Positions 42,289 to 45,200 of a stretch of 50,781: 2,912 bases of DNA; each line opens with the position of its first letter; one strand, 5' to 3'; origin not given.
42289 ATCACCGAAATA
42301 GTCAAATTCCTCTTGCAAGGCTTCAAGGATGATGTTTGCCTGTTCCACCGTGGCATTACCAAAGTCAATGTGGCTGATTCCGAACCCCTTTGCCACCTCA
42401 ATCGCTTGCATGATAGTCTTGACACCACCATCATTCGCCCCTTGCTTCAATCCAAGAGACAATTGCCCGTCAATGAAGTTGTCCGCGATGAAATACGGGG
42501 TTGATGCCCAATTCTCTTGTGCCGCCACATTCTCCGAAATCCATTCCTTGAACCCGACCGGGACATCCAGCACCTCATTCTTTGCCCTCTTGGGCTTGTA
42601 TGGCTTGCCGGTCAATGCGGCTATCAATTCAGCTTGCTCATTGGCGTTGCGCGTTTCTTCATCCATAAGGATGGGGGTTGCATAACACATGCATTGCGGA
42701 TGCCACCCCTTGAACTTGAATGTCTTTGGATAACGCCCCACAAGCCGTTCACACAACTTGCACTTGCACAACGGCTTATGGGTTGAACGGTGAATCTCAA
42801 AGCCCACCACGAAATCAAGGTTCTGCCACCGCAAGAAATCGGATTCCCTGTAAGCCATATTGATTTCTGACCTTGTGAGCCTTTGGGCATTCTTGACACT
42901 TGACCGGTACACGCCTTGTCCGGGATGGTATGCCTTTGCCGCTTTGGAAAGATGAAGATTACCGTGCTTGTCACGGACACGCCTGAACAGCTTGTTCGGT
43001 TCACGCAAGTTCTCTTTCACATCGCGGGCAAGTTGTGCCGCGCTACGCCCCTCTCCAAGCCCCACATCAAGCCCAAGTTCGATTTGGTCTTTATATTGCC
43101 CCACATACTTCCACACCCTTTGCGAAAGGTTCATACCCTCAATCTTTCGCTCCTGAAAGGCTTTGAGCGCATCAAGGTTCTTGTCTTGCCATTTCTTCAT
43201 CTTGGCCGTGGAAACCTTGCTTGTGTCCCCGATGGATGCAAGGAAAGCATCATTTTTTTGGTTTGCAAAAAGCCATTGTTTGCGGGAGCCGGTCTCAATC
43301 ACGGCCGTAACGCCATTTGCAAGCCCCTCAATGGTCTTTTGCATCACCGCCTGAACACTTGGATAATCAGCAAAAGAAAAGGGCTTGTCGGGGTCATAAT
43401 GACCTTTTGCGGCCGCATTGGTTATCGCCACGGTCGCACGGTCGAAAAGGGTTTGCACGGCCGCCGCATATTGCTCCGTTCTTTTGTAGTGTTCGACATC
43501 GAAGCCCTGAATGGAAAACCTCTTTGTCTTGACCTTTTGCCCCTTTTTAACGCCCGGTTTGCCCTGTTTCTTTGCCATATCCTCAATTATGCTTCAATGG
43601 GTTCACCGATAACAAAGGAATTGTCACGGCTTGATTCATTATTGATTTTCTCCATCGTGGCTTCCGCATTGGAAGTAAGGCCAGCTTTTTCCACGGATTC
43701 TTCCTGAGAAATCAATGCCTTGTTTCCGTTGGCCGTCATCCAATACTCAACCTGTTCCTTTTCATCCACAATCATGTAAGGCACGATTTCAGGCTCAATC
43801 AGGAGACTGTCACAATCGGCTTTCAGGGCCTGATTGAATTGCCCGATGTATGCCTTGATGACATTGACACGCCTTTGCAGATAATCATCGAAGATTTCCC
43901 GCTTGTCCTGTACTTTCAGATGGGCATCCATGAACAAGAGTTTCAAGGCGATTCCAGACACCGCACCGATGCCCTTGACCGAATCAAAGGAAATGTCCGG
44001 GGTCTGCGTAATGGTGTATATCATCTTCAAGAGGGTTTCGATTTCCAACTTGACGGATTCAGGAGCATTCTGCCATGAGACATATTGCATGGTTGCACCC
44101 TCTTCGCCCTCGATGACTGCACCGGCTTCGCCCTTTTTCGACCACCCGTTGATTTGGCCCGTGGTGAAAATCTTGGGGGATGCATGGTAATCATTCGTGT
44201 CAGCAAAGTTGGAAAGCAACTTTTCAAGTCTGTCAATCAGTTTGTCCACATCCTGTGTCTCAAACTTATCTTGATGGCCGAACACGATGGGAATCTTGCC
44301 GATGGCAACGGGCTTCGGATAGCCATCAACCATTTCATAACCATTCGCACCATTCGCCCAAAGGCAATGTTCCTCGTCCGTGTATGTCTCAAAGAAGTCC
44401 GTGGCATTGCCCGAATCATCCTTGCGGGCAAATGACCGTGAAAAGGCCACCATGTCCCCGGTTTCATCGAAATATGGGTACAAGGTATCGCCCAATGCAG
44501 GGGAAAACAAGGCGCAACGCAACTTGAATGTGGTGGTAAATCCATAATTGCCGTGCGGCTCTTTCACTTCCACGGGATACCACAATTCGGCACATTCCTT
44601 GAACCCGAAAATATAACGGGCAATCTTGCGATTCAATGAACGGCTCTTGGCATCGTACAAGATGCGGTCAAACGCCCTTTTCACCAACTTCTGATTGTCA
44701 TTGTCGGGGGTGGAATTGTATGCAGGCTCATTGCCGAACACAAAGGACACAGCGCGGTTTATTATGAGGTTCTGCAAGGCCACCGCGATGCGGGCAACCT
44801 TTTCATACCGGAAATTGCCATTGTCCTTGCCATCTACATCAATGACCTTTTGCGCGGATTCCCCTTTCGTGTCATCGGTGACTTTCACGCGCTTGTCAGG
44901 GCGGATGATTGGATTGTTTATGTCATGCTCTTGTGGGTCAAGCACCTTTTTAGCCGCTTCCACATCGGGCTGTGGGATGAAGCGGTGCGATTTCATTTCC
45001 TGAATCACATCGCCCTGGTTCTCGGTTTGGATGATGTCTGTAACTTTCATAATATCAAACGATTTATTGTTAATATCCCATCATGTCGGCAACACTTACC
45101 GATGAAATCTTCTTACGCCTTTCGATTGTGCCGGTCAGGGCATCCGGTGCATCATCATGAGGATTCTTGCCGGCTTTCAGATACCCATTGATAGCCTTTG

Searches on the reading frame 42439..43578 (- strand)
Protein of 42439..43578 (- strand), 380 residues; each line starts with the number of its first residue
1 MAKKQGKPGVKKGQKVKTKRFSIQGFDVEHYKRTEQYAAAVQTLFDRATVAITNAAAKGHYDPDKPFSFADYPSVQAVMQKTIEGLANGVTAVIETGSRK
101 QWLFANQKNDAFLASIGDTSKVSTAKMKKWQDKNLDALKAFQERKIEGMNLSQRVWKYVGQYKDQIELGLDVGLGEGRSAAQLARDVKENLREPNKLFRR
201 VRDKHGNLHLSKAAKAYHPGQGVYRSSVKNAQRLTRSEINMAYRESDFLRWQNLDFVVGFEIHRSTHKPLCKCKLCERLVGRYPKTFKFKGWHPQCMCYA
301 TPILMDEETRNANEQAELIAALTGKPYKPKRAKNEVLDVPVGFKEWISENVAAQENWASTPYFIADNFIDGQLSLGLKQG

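Call 63: search_protein_families(library=pfam, proteins=[window:42439-43578:-], max_evalue=1)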
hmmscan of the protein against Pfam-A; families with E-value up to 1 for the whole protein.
window:42439-43578:- (380 aa): 1 family
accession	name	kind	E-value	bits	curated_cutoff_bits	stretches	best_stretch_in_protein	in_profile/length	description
PF00106.31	adh_short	-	0.0075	16.2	26.6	1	16-96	47-122/195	short chain dehydrogenase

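Call 72: predict_structure(alignment_id=A6)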
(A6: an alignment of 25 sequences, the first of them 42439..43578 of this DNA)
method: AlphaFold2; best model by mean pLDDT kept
length: 380 residues; sequences in the alignment: 25
mean_pLDDT: 79.2   pTM: 0.77
mean pLDDT of the five models: 79.2, 77.7, 74.4, 73.6, 69.0
residues with pLDDT >= 90: 107; 70-90: 192; 50-70: 53; < 50: 28
segments of 3 or more residues with pLDDT < 50: 1-18, 218-223
pLDDT, mean of each block of 10 residues (from residue 1): 36 45 86 94 95 89 83 93 96 95 90 70 65 78 70 90 85 77 82 62 55 50 69 91 89 83 77 82 91 82 83 72 72 86 92 86 86 82
secondary structure, 60 per line:
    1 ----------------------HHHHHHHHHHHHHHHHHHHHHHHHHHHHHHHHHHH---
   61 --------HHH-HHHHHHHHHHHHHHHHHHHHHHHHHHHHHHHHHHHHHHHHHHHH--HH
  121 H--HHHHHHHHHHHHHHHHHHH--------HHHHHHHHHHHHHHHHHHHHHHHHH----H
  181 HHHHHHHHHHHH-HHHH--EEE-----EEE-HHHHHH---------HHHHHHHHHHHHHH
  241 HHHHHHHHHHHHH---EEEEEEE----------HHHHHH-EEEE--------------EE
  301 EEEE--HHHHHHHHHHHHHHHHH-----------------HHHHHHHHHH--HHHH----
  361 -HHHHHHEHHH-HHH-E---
elements in order: H23-57 H73-116 H124-142 H151-175 H180-192 H194-197 E200-202 E208-210 H212-217 H227-253 E257-263 H274-279 E281-284 E299-304 H307-323 H341-350 H353-356 H362-367

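Call 76: fold_search(model_id=the predicted structure, library=viral)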
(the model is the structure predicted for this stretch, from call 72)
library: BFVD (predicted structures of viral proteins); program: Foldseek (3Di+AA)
matches with E <= 10: 486; with E <= 0.001: 67
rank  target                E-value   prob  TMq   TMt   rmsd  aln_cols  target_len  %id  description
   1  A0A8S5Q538            2.0e-11  1.00  0.56  0.21   5.8       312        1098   24  Intein splicing domain [Siphoviridae sp. ctHiz26]
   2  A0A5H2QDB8            6.8e-08  1.00  0.54  0.59   6.0       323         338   20  (no name in the UniProt tables at hand)
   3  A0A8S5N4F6            7.5e-08  1.00  0.58  0.43  13.1       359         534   19  Minor capsid protein [Podoviridae sp. ctiJY10]
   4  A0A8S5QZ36            1.6e-07  1.00  0.54  0.46  10.2       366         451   18  Minor capsid protein [Siphoviridae sp. cttWj13]
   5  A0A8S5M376            6.0e-07  1.00  0.47  0.45   8.5       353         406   14  Minor capsid protein [Siphoviridae sp. ctQJR51]
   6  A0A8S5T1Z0            2.7e-06  1.00  0.50  0.59   7.2       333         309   17  Uncharacterized protein [Myoviridae sp. ctp4Q36]
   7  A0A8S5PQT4            3.1e-06  1.00  0.52  0.76   6.0       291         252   14  Minor capsid protein [Siphoviridae sp. ctZro7]
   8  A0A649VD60            4.1e-06  1.00  0.26  0.17  21.4       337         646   20  Capsid maturation protease [Mycobacterium phage Indlulamithi]
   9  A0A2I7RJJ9            7.7e-06  1.00  0.46  0.48  10.3       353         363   14  (no name in the UniProt tables at hand)
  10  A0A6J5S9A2            8.1e-06  1.00  0.38  0.16  15.7       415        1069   14  Zeta toxin domain containing protein [uncultured Caudovirales phage]
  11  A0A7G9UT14            8.5e-06  1.00  0.38  0.13  19.6       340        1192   15  NAD(+)--protein-arginine ADP-ribosyltransferase [Xanthomonas phage Xp12]
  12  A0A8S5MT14            1.1e-05  1.00  0.40  0.28  17.9       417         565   15  Minor capsid protein [Siphoviridae sp. ctT3f41]
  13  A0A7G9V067            1.2e-05  1.00  0.22  0.10  25.1       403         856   14  MuF-like minor capsid protein [Mycobacterium phage Rope]
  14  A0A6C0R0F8            1.4e-05  1.00  0.43  0.60   6.4       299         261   13  Capsid morphogenesis protein [Listeria phage LP-018]
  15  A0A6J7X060            1.4e-05  1.00  0.46  0.35  12.8       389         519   12  Phage head morphogenesis domain [uncultured Caudovirales phage]
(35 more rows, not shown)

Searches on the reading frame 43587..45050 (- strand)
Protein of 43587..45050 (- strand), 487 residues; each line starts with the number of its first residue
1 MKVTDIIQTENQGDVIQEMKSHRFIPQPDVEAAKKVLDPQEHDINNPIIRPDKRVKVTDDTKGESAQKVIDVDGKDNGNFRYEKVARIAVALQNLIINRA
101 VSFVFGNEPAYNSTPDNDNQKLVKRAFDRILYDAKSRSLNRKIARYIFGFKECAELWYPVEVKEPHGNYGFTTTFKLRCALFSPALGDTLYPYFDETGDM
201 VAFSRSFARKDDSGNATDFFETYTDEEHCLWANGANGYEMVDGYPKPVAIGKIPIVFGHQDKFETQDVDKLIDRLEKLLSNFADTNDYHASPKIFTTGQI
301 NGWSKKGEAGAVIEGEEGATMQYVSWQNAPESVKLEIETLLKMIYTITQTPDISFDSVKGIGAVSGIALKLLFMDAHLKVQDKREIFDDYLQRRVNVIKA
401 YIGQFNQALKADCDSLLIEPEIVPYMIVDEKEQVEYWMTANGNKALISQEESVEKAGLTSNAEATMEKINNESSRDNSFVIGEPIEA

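Call 3: search_protein_families(library=pfam, proteins=[window:43587-45050:-], max_evalue=0.1)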
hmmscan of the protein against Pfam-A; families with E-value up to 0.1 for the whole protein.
window:43587-45050:- (487 aa): 3 families
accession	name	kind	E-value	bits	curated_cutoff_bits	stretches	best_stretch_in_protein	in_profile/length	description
PF05133.19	SPP1_portal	-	2.8e-41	142.3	25.5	1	83-476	38-413/416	Phage portal protein, SPP1 Gp6-like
PF19292.4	KPBB_C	-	0.032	13.8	27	1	328-383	144-199/238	Phosphorylase b kinase C-terminal domain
PF22021.2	RbmA-like_FnIII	-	0.079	13.3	27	0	430-464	30-63/111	RbmA-like, FnIII domain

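Call 4: search_protein_families(library=phrogs, proteins=[window:43587-45050:-], max_evalue=0.01)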
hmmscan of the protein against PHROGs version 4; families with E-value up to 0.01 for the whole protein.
window:43587-45050:- (487 aa): 2 families
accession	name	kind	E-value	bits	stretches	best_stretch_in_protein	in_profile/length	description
phrog_64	-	head and packaging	3.9e-58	198.2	1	9-477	71-499/547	portal protein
phrog_9064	-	head and packaging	3.6e-06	27.7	1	317-474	58-207/228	portal protein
